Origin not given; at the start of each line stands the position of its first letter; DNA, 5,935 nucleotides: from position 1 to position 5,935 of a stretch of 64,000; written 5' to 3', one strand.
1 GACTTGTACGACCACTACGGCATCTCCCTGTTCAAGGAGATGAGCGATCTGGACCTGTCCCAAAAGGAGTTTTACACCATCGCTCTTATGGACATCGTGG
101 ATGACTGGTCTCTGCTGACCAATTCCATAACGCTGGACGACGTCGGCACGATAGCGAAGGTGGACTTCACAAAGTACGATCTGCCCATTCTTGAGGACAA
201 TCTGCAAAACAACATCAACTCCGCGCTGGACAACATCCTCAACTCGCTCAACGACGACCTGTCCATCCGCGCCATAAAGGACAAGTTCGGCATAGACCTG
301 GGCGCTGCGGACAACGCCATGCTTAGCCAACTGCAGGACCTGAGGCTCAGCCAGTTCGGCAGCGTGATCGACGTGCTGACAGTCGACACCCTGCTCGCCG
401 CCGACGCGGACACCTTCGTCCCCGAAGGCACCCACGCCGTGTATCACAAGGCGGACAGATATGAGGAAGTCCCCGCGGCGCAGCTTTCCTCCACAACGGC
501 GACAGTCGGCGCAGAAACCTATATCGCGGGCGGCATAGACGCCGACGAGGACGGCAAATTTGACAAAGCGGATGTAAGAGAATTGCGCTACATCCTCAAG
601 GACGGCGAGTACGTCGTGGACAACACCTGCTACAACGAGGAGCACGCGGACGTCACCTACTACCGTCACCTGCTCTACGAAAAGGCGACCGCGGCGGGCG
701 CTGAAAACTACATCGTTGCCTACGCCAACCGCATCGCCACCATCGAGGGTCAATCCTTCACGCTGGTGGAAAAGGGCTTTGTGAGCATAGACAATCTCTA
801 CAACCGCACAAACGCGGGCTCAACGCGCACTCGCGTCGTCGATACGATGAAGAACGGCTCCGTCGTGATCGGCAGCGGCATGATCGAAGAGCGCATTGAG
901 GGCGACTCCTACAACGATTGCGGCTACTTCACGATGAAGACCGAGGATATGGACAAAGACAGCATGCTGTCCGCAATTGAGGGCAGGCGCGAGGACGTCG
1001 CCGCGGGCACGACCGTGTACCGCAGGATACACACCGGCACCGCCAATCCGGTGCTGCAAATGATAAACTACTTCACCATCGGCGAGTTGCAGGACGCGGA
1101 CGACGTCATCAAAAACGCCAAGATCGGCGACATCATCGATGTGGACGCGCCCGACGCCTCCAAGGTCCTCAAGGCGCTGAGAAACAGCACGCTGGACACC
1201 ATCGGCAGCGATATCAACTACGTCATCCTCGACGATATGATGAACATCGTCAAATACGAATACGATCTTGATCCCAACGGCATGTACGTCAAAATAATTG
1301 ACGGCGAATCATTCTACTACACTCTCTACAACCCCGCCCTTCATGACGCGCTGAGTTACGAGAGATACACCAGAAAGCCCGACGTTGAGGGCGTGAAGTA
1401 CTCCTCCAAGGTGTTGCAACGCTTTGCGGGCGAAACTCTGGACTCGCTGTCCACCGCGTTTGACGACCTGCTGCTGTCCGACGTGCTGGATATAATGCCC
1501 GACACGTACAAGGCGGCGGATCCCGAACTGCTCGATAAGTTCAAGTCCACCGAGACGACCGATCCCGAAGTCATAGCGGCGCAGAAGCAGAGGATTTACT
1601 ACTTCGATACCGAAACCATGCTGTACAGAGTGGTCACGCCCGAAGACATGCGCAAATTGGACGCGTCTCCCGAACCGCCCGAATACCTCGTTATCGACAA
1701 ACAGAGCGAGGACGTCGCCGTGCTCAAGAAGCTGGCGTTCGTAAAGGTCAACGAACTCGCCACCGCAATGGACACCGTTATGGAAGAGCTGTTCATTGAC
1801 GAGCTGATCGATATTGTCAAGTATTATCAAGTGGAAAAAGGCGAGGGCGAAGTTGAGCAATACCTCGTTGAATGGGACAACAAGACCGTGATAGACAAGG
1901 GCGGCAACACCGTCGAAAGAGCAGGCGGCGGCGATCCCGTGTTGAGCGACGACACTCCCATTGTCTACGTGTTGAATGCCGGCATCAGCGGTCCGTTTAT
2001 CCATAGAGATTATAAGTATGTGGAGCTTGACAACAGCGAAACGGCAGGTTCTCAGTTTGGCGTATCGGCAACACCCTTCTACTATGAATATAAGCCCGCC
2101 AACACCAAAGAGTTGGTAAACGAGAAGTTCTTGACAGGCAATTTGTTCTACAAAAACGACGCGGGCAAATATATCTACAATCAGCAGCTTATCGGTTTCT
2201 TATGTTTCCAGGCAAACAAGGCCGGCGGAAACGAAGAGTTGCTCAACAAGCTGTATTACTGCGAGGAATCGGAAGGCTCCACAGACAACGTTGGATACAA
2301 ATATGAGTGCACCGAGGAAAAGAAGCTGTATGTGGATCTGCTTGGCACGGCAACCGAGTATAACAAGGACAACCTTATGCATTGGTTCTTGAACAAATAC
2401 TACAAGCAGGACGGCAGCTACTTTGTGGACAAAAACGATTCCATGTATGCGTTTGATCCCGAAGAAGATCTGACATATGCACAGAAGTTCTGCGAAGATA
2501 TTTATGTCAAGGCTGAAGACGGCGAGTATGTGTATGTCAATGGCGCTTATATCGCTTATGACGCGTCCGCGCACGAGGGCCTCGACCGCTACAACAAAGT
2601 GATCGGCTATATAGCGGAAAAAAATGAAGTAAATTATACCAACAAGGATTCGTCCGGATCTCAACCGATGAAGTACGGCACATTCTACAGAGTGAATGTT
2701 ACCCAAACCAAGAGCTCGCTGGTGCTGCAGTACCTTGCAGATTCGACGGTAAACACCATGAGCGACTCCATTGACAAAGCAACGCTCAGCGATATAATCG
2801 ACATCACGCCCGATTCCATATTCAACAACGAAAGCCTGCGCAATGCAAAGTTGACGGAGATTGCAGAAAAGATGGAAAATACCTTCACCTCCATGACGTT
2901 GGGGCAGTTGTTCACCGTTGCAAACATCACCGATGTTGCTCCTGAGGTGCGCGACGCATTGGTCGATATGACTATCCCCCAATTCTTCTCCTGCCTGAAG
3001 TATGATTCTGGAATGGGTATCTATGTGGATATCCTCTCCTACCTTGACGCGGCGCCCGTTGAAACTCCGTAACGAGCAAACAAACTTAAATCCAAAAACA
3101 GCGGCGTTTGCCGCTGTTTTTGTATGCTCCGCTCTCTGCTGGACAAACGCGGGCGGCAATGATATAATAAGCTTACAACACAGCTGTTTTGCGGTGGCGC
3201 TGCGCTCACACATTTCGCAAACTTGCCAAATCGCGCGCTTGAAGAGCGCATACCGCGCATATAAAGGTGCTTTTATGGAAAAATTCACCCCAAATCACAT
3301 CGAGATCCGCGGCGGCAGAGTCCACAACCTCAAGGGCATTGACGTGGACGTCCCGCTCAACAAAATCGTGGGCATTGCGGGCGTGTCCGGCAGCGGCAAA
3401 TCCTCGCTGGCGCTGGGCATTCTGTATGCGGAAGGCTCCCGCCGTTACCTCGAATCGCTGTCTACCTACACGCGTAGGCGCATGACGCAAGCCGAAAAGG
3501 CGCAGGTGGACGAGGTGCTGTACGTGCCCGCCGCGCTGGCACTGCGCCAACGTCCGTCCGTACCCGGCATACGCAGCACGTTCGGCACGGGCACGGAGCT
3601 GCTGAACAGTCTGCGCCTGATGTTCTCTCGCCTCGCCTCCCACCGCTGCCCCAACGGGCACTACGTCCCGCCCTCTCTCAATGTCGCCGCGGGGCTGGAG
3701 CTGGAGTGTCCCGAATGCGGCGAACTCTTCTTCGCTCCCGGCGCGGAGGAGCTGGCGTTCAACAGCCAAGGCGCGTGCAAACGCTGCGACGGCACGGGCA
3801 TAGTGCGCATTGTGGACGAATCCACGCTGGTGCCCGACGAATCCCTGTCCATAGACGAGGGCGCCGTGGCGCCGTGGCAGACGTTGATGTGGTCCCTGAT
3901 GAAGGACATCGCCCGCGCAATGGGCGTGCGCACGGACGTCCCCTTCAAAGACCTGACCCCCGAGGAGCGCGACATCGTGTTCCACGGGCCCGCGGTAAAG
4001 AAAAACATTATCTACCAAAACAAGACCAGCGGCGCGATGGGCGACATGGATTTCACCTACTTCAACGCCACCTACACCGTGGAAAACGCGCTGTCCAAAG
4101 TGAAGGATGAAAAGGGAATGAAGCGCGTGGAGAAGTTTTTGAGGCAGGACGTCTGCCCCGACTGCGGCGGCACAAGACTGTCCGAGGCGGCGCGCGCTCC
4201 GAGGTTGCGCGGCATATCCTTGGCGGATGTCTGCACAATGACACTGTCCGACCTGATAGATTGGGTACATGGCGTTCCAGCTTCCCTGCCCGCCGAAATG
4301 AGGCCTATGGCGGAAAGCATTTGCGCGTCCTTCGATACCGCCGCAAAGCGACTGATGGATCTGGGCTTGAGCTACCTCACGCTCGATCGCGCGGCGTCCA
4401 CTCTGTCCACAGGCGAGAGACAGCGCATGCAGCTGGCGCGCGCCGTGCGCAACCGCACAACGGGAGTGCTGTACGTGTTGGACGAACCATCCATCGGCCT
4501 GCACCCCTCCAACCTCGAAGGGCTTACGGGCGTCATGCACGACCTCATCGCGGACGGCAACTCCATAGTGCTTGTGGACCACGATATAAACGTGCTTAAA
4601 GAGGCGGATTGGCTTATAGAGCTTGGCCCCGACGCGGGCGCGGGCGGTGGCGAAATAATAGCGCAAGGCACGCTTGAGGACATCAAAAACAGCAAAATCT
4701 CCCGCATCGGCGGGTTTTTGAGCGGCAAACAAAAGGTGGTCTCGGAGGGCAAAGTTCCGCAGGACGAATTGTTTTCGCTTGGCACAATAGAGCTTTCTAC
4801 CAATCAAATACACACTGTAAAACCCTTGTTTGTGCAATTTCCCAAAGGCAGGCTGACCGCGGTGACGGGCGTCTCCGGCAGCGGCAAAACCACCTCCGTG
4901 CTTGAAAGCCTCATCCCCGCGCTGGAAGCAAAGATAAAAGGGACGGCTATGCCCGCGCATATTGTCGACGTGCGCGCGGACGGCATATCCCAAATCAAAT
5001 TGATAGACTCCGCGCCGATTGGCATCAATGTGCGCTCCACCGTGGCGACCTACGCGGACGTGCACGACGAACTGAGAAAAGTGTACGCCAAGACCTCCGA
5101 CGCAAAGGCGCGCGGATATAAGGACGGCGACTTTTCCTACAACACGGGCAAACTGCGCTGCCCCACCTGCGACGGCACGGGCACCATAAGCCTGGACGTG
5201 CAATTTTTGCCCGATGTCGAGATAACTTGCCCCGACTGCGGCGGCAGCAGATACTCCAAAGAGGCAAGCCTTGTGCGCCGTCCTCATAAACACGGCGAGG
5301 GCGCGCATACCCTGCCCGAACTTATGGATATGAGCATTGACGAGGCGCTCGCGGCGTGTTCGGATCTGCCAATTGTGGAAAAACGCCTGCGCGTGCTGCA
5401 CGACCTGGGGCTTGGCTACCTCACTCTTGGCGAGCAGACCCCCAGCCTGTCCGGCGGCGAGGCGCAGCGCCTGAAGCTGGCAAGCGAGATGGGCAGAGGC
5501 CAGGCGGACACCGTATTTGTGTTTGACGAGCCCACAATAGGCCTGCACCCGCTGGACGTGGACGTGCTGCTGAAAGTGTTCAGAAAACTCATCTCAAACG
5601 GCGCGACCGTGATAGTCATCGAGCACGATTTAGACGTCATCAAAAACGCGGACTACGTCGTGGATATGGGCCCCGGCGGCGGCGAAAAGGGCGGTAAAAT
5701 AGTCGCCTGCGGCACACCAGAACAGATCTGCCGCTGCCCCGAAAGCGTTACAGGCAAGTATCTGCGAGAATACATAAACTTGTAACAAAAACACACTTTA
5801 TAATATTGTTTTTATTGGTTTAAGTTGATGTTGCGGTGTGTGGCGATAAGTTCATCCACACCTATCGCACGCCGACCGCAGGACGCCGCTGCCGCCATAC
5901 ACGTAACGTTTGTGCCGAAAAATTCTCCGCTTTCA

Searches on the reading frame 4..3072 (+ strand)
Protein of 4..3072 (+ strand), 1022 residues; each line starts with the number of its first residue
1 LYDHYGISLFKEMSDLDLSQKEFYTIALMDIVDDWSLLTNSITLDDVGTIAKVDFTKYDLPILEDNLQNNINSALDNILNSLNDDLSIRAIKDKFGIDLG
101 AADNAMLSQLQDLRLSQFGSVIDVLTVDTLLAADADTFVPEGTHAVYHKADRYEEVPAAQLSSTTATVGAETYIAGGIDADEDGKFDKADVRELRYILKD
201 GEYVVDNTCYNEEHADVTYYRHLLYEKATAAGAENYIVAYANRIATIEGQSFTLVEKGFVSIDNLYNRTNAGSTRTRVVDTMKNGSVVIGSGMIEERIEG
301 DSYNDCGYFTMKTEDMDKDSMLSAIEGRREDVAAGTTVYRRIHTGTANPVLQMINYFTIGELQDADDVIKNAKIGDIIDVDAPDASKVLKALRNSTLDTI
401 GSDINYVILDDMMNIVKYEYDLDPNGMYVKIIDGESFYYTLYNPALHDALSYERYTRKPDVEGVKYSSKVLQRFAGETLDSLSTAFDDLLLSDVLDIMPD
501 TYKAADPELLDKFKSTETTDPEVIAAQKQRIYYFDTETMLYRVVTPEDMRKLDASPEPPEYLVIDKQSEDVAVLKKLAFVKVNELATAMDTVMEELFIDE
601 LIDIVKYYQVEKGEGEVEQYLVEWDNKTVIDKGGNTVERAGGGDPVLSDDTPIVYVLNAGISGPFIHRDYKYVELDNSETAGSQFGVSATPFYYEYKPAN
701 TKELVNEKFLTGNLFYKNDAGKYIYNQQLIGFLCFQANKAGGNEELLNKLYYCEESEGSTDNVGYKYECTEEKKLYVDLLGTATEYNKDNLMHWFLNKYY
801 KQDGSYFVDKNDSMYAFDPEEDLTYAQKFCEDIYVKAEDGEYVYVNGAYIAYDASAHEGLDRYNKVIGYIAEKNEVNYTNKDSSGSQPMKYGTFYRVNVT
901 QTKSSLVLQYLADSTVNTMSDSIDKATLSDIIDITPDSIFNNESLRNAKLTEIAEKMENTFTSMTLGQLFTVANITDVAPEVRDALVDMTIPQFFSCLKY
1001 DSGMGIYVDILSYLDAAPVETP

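Call 6: search_protein_families(library=pfam, proteins=[window:4-3072:+])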
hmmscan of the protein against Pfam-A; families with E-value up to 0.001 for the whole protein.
window:4-3072:+ (1022 aa): 0 families

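Call 39: search_protein_families(library=pfam, proteins=[window:4-3072:+], max_evalue=1)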
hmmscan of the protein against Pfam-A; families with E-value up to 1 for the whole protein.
window:4-3072:+ (1022 aa): 1 family
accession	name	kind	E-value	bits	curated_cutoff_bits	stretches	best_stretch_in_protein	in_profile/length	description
PF11116.13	DUF2624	-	0.029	15.6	24.7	1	889-937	21-69/83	Protein of unknown function (DUF2624)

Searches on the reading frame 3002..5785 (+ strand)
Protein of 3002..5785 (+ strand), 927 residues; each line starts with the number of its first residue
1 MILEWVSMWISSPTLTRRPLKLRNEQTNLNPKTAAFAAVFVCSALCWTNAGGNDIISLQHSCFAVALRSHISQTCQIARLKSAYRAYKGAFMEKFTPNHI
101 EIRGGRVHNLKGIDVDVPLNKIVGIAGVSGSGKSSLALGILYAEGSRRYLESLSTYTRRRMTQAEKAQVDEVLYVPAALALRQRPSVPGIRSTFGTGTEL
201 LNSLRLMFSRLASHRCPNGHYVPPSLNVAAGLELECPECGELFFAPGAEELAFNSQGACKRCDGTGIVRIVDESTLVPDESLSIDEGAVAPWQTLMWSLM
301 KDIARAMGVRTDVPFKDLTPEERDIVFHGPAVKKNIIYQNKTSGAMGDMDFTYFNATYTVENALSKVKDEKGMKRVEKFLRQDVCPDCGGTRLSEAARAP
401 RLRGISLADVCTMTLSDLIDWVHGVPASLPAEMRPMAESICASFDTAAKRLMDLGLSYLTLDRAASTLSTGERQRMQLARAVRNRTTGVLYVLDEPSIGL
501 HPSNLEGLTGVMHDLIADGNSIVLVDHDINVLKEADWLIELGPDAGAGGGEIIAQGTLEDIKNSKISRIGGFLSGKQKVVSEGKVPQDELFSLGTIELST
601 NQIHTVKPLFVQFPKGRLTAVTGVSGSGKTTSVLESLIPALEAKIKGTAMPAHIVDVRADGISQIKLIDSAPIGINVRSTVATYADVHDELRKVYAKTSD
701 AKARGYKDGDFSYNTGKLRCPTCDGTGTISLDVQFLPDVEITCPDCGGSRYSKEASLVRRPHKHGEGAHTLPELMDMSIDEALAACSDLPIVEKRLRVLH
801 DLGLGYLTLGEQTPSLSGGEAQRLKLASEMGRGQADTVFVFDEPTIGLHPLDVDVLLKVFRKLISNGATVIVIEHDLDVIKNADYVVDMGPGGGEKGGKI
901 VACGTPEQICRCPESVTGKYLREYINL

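Call 6: search_protein_families(library=pfam, proteins=[window:3002-5785:+])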
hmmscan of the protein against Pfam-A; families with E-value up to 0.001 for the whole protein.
window:3002-5785:+ (927 aa): 9 families
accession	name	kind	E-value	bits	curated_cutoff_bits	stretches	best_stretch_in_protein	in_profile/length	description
PF00005.33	ABC_tran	-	8.6e-19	68.9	25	1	444-496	85-135/137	ABC transporter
PF17755.6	UvrA_DNA-bind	-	1.1e-15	58.3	23.2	1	272-353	1-85/110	UvrA DNA-binding domain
PF13304.12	AAA_21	-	2.4e-07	31.5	27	0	822-872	244-295/304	AAA domain, putative AbiEii toxin, Type IV TA system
PF02463.25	SMC_N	-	3.2e-07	30.4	40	0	617-888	25-210/220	RecF/RecN/SMC N terminal domain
PF20703.3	nSTAND1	-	1.8e-06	28.3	27.1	0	92-137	5-50/379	Novel STAND NTPase 1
PF00684.25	DnaJ_CXXCXGXG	-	3.5e-05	24.4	32.7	0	717-750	15-51/65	DnaJ central domain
PF13555.12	AAA_29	-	0.00017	21.7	27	0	614-631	20-37/61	P-loop containing region of AAA domain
PF13191.12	AAA_16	-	0.00019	22.4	32.6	0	602-644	8-51/167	AAA ATPase domain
PF13175.12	AAA_15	-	0.0008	19.6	32.1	0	483-520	324-361/374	AAA ATPase domain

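Call 54: find_encoding_contigs(protein=window:3275-5785:+, flank=10000, max_places=6)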
Protein window:3275-5785:+ (836 aa): no gene with exactly this product is on record in the collection.

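Call 57: find_related_loci(query=window:3275-5785:+, collection=metagenome_contigs, flank=10000)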
Query window:3275-5785:+ (836 aa) in metagenome_contigs; peptide patterns used: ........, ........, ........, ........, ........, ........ (x = any residue, [..] = any of these).
600 stretches matched a pattern (row limit reached: there are more); 594 encode a relative of the query (tblastn E <= 1e-3); the best 80 are kept; 80 distinct loci.
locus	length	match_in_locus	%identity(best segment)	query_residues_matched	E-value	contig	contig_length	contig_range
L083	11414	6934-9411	82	2-830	0e+0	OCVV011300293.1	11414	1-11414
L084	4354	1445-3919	80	2-832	0e+0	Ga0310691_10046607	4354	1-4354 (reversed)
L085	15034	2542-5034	80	2-832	0e+0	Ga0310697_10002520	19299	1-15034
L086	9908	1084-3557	82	6-830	0e+0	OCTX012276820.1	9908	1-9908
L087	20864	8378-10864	79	2-835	0e+0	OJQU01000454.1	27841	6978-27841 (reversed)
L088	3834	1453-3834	79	4-830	0e+0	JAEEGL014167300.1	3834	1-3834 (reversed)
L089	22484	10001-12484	78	2-832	0e+0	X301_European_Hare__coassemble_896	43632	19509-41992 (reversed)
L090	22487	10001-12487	76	1-830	0e+0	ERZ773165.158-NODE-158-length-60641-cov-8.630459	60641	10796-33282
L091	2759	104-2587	75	2-830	0e+0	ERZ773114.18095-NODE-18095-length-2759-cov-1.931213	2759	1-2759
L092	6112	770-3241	76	2-836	0e+0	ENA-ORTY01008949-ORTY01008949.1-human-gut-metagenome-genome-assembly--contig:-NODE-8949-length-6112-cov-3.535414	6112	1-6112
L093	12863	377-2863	75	1-830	0e+0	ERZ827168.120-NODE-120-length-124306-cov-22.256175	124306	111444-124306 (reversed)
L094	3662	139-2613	75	4-830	0e+0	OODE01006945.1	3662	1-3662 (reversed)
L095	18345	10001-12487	75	1-830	0e+0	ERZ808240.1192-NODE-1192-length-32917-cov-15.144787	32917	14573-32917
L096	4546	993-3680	74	2-830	0e+0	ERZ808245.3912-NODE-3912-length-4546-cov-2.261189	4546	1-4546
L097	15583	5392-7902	74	5-836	0e+0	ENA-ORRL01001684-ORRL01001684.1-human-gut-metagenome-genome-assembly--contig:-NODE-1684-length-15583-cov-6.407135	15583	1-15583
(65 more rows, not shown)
